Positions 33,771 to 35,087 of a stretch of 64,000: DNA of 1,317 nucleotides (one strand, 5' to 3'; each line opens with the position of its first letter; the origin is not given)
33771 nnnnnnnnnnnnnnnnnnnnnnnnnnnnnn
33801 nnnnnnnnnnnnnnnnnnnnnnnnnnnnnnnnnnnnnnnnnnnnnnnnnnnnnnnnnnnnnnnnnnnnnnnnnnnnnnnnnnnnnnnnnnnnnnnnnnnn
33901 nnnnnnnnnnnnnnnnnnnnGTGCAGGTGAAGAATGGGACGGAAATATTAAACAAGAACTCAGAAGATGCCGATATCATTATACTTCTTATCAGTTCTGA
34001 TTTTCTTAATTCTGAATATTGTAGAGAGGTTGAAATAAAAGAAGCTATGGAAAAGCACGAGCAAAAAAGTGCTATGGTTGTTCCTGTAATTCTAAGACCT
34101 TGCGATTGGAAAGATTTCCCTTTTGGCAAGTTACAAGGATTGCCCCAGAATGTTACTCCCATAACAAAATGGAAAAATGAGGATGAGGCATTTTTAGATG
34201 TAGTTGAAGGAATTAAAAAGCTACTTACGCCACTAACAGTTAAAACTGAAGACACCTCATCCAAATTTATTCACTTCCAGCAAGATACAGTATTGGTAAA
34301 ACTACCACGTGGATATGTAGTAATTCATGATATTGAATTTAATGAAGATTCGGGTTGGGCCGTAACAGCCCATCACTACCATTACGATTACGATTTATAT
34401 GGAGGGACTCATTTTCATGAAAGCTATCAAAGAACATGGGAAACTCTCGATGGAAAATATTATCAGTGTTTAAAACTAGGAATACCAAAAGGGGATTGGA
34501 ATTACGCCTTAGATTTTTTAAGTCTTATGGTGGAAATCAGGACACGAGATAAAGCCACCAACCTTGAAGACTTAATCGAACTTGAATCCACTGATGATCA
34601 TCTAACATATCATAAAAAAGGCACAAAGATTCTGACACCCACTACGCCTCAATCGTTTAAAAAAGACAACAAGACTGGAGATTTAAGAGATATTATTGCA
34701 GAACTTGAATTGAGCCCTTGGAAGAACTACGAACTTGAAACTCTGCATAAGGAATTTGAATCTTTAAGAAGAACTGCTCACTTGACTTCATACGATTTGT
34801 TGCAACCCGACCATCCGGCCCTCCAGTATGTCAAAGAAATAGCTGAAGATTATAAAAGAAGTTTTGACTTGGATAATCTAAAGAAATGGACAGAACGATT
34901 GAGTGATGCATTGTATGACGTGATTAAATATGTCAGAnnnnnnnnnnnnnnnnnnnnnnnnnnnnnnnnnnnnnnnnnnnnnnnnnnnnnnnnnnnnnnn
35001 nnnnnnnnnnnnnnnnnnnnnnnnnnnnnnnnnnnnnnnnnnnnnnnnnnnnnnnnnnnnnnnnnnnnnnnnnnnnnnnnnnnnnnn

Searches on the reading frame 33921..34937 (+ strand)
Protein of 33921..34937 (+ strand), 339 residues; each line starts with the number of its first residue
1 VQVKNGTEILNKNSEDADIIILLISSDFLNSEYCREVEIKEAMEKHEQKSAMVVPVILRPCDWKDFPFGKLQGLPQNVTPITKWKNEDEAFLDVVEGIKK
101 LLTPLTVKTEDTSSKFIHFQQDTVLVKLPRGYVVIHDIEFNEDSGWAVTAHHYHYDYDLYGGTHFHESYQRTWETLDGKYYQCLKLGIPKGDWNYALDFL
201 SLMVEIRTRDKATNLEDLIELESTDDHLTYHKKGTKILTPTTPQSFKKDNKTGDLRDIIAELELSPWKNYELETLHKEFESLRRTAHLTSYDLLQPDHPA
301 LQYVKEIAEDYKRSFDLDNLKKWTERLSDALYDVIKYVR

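Call 35: search_protein_families(library=pfam, proteins=[window:33921-34937:+], max_evalue=0.001)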
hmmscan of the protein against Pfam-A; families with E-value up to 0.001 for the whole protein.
window:33921-34937:+ (339 aa): 1 family
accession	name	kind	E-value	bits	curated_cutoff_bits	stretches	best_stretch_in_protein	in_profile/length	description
PF13676.11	TIR_2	-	1.1e-06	29.6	28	1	10-72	44-104/122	TIR domain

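Call 100: search_protein_families(library=padloc, proteins=[window:33921-34937:+], max_evalue=0.00001)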
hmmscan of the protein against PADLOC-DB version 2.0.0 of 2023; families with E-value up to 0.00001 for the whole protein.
window:33921-34937:+ (339 aa): 1 family
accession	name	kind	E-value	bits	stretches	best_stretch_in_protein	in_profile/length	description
PDLC00420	ThsB1|ThsB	-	3e-33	113.3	1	11-112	51-152/319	TIR-like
